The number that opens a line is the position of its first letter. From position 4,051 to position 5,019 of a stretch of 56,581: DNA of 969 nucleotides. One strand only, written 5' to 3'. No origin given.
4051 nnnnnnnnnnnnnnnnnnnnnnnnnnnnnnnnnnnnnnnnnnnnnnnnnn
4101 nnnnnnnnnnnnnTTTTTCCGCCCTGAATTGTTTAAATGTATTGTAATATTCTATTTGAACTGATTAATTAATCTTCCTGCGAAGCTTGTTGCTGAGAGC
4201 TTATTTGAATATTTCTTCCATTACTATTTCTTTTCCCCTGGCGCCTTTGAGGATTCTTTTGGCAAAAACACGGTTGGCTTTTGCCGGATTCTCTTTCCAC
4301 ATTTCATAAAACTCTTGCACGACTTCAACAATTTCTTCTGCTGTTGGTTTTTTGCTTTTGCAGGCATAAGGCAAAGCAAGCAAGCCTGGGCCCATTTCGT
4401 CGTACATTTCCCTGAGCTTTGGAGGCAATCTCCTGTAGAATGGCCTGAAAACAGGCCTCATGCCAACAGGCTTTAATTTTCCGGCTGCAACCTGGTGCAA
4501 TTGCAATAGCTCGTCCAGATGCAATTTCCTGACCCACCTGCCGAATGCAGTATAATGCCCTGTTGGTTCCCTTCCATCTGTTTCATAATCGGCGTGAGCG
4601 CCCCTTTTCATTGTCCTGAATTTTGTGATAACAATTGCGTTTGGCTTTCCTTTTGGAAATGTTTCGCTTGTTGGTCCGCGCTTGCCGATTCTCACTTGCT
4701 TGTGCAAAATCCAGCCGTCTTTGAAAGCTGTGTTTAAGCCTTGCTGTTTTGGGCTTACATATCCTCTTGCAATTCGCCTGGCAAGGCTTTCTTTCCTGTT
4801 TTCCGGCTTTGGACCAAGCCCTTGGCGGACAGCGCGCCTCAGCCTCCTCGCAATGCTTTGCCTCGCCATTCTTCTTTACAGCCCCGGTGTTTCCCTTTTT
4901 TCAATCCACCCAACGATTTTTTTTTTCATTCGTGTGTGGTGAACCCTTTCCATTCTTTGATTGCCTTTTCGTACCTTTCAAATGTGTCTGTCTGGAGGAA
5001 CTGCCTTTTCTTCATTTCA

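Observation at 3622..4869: Phosphoglycosyltransferase-like catalytic domain without its membrane helix, followed by a second hyper-basic ORF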

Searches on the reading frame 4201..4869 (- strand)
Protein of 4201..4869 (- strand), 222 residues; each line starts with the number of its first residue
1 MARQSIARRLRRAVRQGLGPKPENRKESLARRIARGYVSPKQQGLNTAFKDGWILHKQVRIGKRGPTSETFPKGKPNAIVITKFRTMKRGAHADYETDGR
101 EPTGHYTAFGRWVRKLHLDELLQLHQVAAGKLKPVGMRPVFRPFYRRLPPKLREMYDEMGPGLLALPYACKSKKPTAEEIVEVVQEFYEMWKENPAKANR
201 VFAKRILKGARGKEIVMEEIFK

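Call 3: search_protein_families(library=pfam, proteins=[window:4201-4869:-], max_evalue=1)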
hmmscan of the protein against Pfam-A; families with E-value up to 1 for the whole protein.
window:4201-4869:- (222 aa): 2 families
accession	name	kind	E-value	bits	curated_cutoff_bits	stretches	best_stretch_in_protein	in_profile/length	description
PF02397.22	Bac_transf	-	4.5e-14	52.8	27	1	52-183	33-153/179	Bacterial sugar transferase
PF14842.11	FliG_N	-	0.24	12.5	25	1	173-216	43-88/104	FliG N-terminal domain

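Call 4: search_protein_families(library=ncbifam, proteins=[window:4201-4869:-], max_evalue=1)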
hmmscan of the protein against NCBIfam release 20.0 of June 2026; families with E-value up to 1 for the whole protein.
window:4201-4869:- (222 aa): 10 families
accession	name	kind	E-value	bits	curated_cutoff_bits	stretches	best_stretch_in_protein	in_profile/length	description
TIGR03025.1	EPS_sugtrans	subfamily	3.6e-10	39.7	295.55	1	52-155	290-383/445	exopolysaccharide biosynthesis polyprenyl glycosylphosphotransferase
TIGR03023.1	WcaJ_sugtrans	equivalog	6.5e-10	38.9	410.75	1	52-139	295-371/453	undecaprenyl-phosphate glucose phosphotransferase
TIGR03013.1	EpsB_2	subfamily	1.2e-09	37.7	393.35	1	53-148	288-372/443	TIGR03013 family XrtA/PEP-CTERM system glycosyltransferase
NF050817.1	PolSacchBiosHfsE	equivalog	1e-05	24.5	750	1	77-139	318-381/467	polysaccharide biosynthesis protein HfsE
TIGR03022.1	WbaP_sugtrans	subfamily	0.00017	21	403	1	107-163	350-405/456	undecaprenyl-phosphate galactose phosphotransferase WbaP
NF011751.0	PRK15204.1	equivalog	0.00017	20.4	907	1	91-142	353-405/476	undecaprenyl-phosphate galactose phosphotransferase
NF045514.1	glycotran_HepC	equivalog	0.00028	20.2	140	1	81-140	167-212/220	heterocyst development glycosyltransferase HepC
NF007518.0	PRK10124.1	equivalog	0.0011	17.8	684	1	77-139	320-382/464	undecaprenyl-phosphate glucose phosphotransferase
NF041877.1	EPS_EpsZ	equivalog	0.0023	16.6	800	1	52-140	298-386/459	exopolysaccharide biosynthesis polyisoprenyl-phosphate hexose-1-phosphate transferase EpsZ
NF052601.1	undeca_RfbP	equivalog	0.0039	16.5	330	1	105-143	134-172/244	undecaprenyl-phosphate galactose phosphotransferase family protein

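Call 5: find_homologous_proteins(query=window:4201-4869:-, max_evalue=0.001)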
Query window:4201-4869:- (222 aa): 2 proteins with E <= 0.001 among 1125 candidates.
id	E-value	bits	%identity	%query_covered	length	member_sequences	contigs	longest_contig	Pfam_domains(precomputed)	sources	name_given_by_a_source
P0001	5.7e-145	499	100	100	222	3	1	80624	PF02397.23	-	-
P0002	1.2e-45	174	49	83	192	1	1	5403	PF02397.23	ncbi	-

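Call 9: find_encoding_contigs(protein=P0002, flank=10000)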
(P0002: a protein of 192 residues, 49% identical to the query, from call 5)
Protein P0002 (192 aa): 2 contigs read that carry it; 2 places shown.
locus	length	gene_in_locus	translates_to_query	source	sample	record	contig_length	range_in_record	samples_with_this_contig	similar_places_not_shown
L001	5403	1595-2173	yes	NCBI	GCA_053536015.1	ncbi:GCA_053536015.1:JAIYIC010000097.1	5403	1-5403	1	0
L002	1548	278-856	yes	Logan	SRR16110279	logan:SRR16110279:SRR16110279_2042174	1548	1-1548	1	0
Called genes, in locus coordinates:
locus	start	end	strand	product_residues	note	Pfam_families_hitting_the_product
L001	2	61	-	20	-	?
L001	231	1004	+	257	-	PF00483:NTP_transferase, PF12804:NTP_transf_3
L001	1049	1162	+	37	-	-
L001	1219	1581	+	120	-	PF01850:PIN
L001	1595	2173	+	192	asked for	PF02397:Bac_transf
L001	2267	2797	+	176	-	PF00156:Pribosyltran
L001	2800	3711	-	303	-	-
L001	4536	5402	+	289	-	?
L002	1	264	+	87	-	?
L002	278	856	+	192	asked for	PF02397:Bac_transf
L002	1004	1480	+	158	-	PF00156:Pribosyltran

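Call 10: find_encoding_contigs(protein=P0001, flank=10000)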
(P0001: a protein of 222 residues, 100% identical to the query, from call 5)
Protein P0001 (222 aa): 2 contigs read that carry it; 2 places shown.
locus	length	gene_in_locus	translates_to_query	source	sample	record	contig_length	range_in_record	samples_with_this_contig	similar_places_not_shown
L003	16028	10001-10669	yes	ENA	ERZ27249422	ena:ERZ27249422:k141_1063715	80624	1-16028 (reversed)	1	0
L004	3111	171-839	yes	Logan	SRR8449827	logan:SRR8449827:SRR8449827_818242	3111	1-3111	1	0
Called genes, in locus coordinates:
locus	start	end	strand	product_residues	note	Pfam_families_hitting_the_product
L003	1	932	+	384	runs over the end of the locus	PF14306:PUA_2, PF01747:ATP-sulfurylase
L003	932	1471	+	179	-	PF01583:APS_kinase, PF08433:KTI12 (weak), PF13238:AAA_18 (faint), PF13671:AAA_33 (weak)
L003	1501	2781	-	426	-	PF01210:NAD_Gly3P_dh_N (faint), PF03446:NAD_binding_2, PF03721:UDPG_MGDP_dh_N, PF03807:F420_oxidored (faint), PF00984:UDPG_MGDP_dh, PF03720:UDPG_MGDP_dh_C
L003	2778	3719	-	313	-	PF00106:adh_short (weak), PF01073:3Beta_HSD, PF01370:Epimerase, PF02719:Polysacc_synt_2 (faint), PF07993:NAD_binding_4 (faint), PF16363:GDP_Man_Dehyd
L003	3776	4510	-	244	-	PF00483:NTP_transferase, PF01128:IspD (weak), PF12804:NTP_transf_3 (weak)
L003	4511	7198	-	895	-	PF02737:3HCDH_N (faint), PF03446:NAD_binding_2 (faint), PF03721:UDPG_MGDP_dh_N, PF00984:UDPG_MGDP_dh, PF14890:Intein_splicing (weak), PF14528:LAGLIDADG_3 (faint), PF03720:UDPG_MGDP_dh_C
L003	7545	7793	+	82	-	-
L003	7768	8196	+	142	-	PF13470:PIN_3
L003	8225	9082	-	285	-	PF01261:AP_endonuc_2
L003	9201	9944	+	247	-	PF00483:NTP_transferase, PF12804:NTP_transf_3 (weak)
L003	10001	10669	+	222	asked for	PF02397:Bac_transf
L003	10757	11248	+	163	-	-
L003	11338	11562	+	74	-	PF15919:HicB_lk_antitox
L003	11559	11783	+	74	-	PF07927:HicA_toxin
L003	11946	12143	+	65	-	-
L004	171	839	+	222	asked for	PF02397:Bac_transf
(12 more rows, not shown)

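Call 14: search_protein_representatives(protein=window:4201-4869:-)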
Query: 222 residues. Proteins with E-value up to 0.001 (for the whole library): 286; up to 1e-10: 24; up to 1e-30: 5. The best 150 are listed.
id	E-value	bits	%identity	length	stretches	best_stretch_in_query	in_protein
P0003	1.2e-57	211.7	53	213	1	30-220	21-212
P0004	1.5e-54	201.6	51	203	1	30-213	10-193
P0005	1.6e-49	185.1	49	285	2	7-220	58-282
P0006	1.8e-37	145.7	45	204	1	40-220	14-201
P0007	4.6e-34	134.6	53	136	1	20-159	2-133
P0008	2.1e-28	116.1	43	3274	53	94-119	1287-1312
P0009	2.8e-24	102.6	41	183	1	48-207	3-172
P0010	2.5e-22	96.2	43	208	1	48-207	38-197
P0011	5.6e-22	95.1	40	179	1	48-210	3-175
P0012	1.2e-21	94.0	53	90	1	130-215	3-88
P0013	8.9e-21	91.2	36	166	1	51-207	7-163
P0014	1.8e-20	90.2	43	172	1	74-208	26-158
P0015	8.7e-20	87.9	40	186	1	77-209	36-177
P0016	1.2e-19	87.4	39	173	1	49-207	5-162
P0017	4.1e-19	85.7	39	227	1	98-210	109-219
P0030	3.1e-09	53.4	36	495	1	77-207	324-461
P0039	8.1e-08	48.8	30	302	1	37-204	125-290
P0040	1.0e-07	48.5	34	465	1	58-195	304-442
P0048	3.9e-07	46.6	35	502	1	74-207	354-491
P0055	1.8e-06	44.4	29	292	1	49-203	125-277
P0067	8.6e-06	42.2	30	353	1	104-209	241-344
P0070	9.6e-06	42.0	33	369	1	105-205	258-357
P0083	2.0e-05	41.0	36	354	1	105-206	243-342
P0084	2.1e-05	40.9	33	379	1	79-203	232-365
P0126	1.2e-04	38.4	32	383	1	78-207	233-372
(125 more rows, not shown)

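Call 24: find_homologous_proteins(query=A1, max_evalue=0.00001)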
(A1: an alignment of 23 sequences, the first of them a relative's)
Query A1 (23 sequences) (222 aa, profile of the alignment): 381 proteins with E <= 0.00001 among 7392 candidates; the best 120 are listed.
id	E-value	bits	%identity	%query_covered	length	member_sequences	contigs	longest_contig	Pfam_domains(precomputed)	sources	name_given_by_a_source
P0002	2.1e-66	241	49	83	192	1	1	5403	PF02397.23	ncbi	-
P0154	9.2e-65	236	43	72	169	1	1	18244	PF02397.23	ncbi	ncbi:MAG: sugar transferase [Candidatus Diapherotrites archaeon]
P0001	7.5e-57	210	100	100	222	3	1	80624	PF02397.23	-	-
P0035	3.7e-49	185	31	74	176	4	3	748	PF02397.23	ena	-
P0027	1.0e-48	184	29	76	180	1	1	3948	PF02397.23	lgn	-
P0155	1.7e-42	163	29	72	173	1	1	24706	PF02397.23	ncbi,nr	ncbi:MAG: sugar transferase [Candidatus Diapherotrites archaeon]|nr:sugar transferase [Candidatus Di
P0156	1.2e-38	151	26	72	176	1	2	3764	PF02397.23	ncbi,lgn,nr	ncbi:MAG: sugar transferase [Candidatus ainarchaeum sp.]|nr:sugar transferase [Candidatus ainarchaeu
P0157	3.3e-35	140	30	41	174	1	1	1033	PF02397.23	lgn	-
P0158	9.5e-30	122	25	71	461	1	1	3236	PF02397.23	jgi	jgi:lipopolysaccharide/colanic/teichoic acid biosynthesis glycosyltransferase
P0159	5.4e-29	119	26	62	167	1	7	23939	PF02397.23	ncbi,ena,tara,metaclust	tara:strand:- start:2518 stop:3021 length:504 start_codon:yes stop_codon:yes gene_type:complete|meta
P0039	1.6e-27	114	28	81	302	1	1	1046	PF02397.23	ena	-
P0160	3.5e-27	113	27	47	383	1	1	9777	PF02397.23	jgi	jgi:lipopolysaccharide/colanic/teichoic acid biosynthesis glycosyltransferase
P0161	7.6e-26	109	28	45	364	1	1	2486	PF02397.23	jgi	jgi:lipopolysaccharide/colanic/teichoic acid biosynthesis glycosyltransferase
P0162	2.8e-25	107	32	62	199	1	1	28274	PF02397.23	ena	-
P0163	5.0e-25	106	24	61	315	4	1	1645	PF02397.23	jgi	-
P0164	1.8e-24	105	34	40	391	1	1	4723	PF02397.23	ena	-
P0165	4.5e-24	103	33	28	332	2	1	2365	PF02397.23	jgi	jgi:lipopolysaccharide/colanic/teichoic acid biosynthesis glycosyltransferase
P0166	6.1e-24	103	28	72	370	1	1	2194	PF02397.23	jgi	jgi:lipopolysaccharide/colanic/teichoic acid biosynthesis glycosyltransferase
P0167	6.9e-24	103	30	63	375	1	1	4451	PF02397.23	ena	-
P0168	8.5e-23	99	38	27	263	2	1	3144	PF02397.23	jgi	jgi:exopolysaccharide production protein ExoY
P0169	9.6e-23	99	34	51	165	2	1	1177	PF02397.23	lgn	-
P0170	2.1e-22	98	26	64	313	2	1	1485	PF13727.13,PF02397.23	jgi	jgi:exopolysaccharide biosynthesis polyprenyl glycosylphosphotransferase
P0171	1.5e-21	95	30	52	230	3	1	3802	PF02397.23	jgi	-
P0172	3.7e-21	94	36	43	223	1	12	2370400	PF02397.23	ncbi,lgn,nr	ncbi:MAG: sugar transferase [Candidatus Scalindua sp. AMX11]|nr:MAG: sugar transferase [Candidatus S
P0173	3.7e-21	94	33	46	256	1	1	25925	PF02397.23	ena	-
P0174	6.5e-21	93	28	58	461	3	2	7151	PF02397.23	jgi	-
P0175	7.9e-21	93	30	28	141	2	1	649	PF02397.23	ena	-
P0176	1.2e-20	92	29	51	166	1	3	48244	PF02397.23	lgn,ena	-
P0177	2.5e-20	91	35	42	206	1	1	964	PF02397.23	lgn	-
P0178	2.5e-20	91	35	40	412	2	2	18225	PF02397.23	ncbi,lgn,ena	-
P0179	2.7e-20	91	29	40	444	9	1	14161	PF02397.23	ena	-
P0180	2.8e-20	91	49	16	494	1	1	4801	PF13727.13,PF02397.23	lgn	-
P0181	3.0e-20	91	35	47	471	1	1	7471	PF13727.13,PF02397.23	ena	-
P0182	3.4e-20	91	38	26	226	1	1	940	PF02397.23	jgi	jgi:lipopolysaccharide/colanic/teichoic acid biosynthesis glycosyltransferase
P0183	4.0e-20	90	30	36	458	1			PF02397.23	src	-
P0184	4.2e-20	90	47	15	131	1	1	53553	PF02397.23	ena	-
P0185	4.4e-20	90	26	62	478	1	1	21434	PF13727.13,PF02397.23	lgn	-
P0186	4.4e-20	90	36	52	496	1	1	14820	PF13727.13,PF02397.23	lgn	-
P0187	4.6e-20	90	28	70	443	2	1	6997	PF02397.23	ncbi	-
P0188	5.7e-20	90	37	40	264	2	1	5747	PF02397.23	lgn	-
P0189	7.8e-20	89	30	36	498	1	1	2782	PF02397.23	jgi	jgi:Undecaprenyl-phosphate galactose phosphotransferase WbaP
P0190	1.0e-19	89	29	40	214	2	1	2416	PF02397.23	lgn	-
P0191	1.1e-19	89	34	38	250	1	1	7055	PF02397.23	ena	-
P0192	1.2e-19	89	28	51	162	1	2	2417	PF02397.23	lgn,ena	-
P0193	1.4e-19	89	33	40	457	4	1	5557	PF02397.23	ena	-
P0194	1.5e-19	89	30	40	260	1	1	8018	PF02397.23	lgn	-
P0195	1.5e-19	89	33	40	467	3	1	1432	PF13727.13,PF02397.23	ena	-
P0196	1.5e-19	88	33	39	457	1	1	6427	PF02397.23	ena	-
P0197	1.5e-19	88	33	39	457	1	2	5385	PF02397.23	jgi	-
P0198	1.6e-19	88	34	33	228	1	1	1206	PF02397.23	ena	-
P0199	2.0e-19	88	30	40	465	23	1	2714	PF13727.13,PF02397.23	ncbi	-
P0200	2.4e-19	88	38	27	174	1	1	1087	PF02397.23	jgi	-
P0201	2.4e-19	88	23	64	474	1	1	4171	PF13727.13,PF02397.23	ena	-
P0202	2.8e-19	88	33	41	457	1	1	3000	PF02397.23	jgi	jgi:sugar transferase (PEP-CTERM system associated)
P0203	2.9e-19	88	33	41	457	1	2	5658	PF02397.23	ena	-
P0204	2.9e-19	88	33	41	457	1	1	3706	PF02397.23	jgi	-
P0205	2.9e-19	88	31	45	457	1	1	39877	PF02397.23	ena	-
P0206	2.9e-19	88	31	45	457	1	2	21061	PF02397.23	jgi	-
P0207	3.1e-19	88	33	41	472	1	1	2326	PF02397.23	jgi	-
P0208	3.1e-19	88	29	50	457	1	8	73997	PF02397.23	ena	-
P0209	3.1e-19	88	29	50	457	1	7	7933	PF02397.23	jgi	jgi:sugar transferase (PEP-CTERM system associated)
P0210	3.1e-19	87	31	39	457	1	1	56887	PF02397.23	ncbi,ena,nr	ncbi:MAG: TIGR03013 family PEP-CTERM/XrtA system glycosyltransferase [Acidobacteriia bacterium]|nr:T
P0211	3.1e-19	87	31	39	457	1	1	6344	PF02397.23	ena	-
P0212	3.1e-19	87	31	39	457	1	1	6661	PF02397.23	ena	-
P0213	3.1e-19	87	31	38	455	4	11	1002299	PF02397.23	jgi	jgi:exopolysaccharide biosynthesis polyprenyl glycosylphosphotransferase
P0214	3.3e-19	87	33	38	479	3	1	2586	PF13727.13,PF02397.23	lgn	-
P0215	3.4e-19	87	31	39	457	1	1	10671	PF02397.23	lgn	-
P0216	3.4e-19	87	31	39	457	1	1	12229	PF02397.23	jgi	jgi:sugar transferase (PEP-CTERM system associated)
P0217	3.7e-19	87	31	39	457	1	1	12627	PF02397.23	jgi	jgi:sugar transferase (PEP-CTERM system associated)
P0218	3.7e-19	87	31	39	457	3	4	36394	PF02397.23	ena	-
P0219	3.7e-19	87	31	39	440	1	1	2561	PF02397.23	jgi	-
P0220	3.7e-19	87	31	40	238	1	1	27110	PF02397.23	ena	-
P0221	3.9e-19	87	33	39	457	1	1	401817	PF02397.23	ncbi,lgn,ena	-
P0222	4.0e-19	87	29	50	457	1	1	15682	PF02397.23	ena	-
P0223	4.0e-19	87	29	50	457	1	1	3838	PF02397.23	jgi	jgi:sugar transferase (PEP-CTERM system associated)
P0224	4.0e-19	87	29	50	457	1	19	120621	PF02397.23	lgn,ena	-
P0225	4.0e-19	87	29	50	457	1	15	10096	PF02397.23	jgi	jgi:sugar transferase (PEP-CTERM system associated)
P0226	4.0e-19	87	29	50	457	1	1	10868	PF02397.23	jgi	jgi:sugar transferase (PEP-CTERM system associated)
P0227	4.0e-19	87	29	50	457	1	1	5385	PF02397.23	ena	-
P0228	4.1e-19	87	29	36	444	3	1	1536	PF13727.13,PF02397.23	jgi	jgi:Undecaprenyl-phosphate galactose phosphotransferase WbaP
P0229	4.5e-19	87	37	27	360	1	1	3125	PF02397.23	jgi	jgi:lipopolysaccharide/colanic/teichoic acid biosynthesis glycosyltransferase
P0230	4.8e-19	87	31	39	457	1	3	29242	PF02397.23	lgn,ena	-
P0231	4.8e-19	87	31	39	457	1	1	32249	PF02397.23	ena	-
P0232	4.8e-19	87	31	39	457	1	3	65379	PF02397.23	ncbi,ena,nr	ncbi:MAG: TIGR03013 family PEP-CTERM/XrtA system glycosyltransferase [Acidobacteriia bacterium]|nr:T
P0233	5.0e-19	87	38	26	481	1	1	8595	PF02397.23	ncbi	-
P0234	5.1e-19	87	30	40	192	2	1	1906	PF02397.23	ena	-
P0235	5.2e-19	87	30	41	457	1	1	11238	PF13727.13,PF02397.23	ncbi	-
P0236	5.9e-19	87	26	64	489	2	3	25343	PF13727.13,PF02397.23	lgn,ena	-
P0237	5.9e-19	87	32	39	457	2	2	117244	PF02397.23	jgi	jgi:sugar transferase (PEP-CTERM system associated)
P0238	6.4e-19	86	33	39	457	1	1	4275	PF02397.23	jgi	jgi:sugar transferase (PEP-CTERM system associated)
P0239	7.4e-19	86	29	57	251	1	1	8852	PF02397.23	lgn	-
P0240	7.5e-19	86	36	36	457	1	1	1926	PF02397.23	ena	-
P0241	7.6e-19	86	36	36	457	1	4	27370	PF02397.23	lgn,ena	-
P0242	7.6e-19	86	36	36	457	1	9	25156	PF02397.23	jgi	-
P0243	7.6e-19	86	36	36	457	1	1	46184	PF02397.23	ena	-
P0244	7.7e-19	86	34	41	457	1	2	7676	PF02397.23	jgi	jgi:sugar transferase (PEP-CTERM system associated)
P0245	8.1e-19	86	31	52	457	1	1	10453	PF02397.23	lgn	-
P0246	9.3e-19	86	32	40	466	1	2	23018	PF13727.13,PF02397.23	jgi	-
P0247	9.6e-19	86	-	-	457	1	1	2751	PF02397.23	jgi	jgi:sugar transferase (PEP-CTERM system associated)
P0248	9.9e-19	86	32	41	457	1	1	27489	PF02397.23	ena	-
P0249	1.1e-18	86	32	40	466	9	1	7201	PF13727.13,PF02397.23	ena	-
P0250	1.1e-18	86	37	17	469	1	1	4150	PF13727.13,PF02397.23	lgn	-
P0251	1.1e-18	86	34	39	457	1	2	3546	PF13727.13,PF02397.23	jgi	jgi:sugar transferase (PEP-CTERM system associated)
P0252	1.1e-18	86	36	41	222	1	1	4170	PF02397.23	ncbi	-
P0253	1.3e-18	86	28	46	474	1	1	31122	PF13727.13,PF02397.23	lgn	-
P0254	1.3e-18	85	31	41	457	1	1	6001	PF02397.23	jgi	jgi:sugar transferase (PEP-CTERM system associated)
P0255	1.4e-18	85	25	62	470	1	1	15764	PF13727.13,PF02397.23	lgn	-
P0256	1.4e-18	85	34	39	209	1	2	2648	PF02397.23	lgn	-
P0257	1.5e-18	85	36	40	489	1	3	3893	PF13727.13,PF02397.23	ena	-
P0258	1.6e-18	85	-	-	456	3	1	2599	PF13727.13,PF02397.23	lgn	-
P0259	1.6e-18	85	34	36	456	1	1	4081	PF02397.23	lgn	-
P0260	1.6e-18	85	-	-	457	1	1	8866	PF02397.23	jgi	jgi:sugar transferase (PEP-CTERM system associated)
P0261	1.6e-18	85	34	39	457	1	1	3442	PF02397.23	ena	-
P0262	1.7e-18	85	34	36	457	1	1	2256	PF02397.23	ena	-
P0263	1.7e-18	85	32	50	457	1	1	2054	PF02397.23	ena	-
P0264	1.7e-18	85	35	41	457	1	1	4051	PF02397.23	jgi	jgi:sugar transferase (PEP-CTERM system associated)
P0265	1.8e-18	85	31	41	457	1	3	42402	PF02397.23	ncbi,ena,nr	ncbi:MAG TPA: TIGR03013 family XrtA/PEP-CTERM system glycosyltransferase [Terriglobales bacterium]|n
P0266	1.8e-18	85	31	41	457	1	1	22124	PF02397.23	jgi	-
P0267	1.8e-18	85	31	41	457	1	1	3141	PF02397.23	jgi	-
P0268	1.8e-18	85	31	41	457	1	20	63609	PF02397.23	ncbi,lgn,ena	ncbi:MAG: TIGR03013 family XrtA/PEP-CTERM system glycosyltransferase [Terriglobales bacterium]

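Call 25: find_encoding_contigs(protein=P0154, flank=8000, max_places=2)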
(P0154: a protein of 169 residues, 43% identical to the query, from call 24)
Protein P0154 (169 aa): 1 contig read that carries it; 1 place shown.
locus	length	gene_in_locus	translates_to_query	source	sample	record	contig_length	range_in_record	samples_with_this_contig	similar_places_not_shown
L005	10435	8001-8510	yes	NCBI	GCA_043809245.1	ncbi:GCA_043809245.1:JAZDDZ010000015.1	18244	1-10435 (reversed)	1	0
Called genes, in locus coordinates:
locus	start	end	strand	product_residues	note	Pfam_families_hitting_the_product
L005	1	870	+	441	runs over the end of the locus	PF12704:MacB_PCD, PF02687:FtsX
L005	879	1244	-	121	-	PF01850:PIN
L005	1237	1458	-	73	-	PF04014:MazE_antitoxin (weak)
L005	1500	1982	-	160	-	PF03358:FMN_red, PF12682:Flavodoxin_4 (faint), PF12724:Flavodoxin_5 (faint)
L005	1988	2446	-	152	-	PF05168:HEPN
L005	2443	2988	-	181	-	PF01909:NTP_transf_2 (weak), PF18765:Polbeta (weak)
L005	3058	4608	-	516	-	PF02142:MGS, PF01808:AICARFT_IMPCHas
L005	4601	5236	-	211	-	PF00551:Formyl_trans_N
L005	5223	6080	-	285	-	PF00763:THF_DHG_CYH, PF02882:THF_DHG_CYH_C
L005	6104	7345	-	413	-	PF00464:SHMT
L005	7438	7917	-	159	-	PF03073:TspO_MBR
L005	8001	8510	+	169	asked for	PF02397:Bac_transf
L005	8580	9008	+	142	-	PF01850:PIN (weak)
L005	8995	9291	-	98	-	-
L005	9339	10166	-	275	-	PF08241:Methyltransf_11 (faint), PF08242:Methyltransf_12 (faint), PF13489:Methyltransf_23 (weak)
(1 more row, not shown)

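Call 26: find_encoding_contigs(protein=P0155, flank=8000, max_places=2)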
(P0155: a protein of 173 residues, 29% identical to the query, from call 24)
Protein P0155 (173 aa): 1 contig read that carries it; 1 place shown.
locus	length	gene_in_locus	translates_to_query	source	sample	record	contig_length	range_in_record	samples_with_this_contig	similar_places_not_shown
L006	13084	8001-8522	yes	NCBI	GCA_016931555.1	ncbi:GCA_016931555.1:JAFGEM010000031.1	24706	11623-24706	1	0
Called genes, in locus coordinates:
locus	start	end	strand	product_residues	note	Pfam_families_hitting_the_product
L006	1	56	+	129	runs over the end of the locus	-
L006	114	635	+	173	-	-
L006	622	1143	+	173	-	-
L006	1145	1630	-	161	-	PF13302:Acetyltransf_3, PF13420:Acetyltransf_4, PF13673:Acetyltransf_10, PF00583:Acetyltransf_1, PF13508:Acetyltransf_7, PF08445:FR47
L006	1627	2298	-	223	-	PF11848:DUF3368 (weak)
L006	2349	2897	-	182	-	-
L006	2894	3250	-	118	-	-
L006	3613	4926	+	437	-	-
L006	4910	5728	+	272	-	-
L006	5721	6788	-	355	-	PF00350:Dynamin_N (faint), PF01926:MMR_HSR1, PF02421:FeoB_N, PF02824:TGS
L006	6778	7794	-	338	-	-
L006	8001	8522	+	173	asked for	PF02397:Bac_transf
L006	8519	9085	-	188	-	PF07894:SACK1, PF11495:TrmB_EBD_N, PF13091:PLDc_2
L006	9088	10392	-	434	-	PF00462:Glutaredoxin (faint), PF13192:Thioredoxin_3 (faint)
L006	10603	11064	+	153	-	-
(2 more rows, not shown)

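Call 27: find_encoding_contigs(protein=P0156, flank=8000, max_places=2)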
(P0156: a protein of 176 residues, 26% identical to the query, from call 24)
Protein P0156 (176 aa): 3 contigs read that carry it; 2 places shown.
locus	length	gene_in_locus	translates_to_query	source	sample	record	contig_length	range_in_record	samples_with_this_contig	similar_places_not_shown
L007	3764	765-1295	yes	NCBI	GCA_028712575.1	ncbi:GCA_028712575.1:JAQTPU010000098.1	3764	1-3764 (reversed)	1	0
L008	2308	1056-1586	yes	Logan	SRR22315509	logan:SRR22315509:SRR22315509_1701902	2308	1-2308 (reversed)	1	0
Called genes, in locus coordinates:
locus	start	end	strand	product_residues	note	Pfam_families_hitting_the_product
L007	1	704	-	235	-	PF00350:Dynamin_N (faint), PF01926:MMR_HSR1, PF02421:FeoB_N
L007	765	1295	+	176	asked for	PF02397:Bac_transf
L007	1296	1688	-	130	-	PF07894:SACK1 (weak), PF13091:PLDc_2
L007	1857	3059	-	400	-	-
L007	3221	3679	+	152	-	-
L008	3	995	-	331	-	?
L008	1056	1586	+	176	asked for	PF02397:Bac_transf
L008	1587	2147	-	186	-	PF07894:SACK1 (weak), PF13091:PLDc_2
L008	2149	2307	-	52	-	?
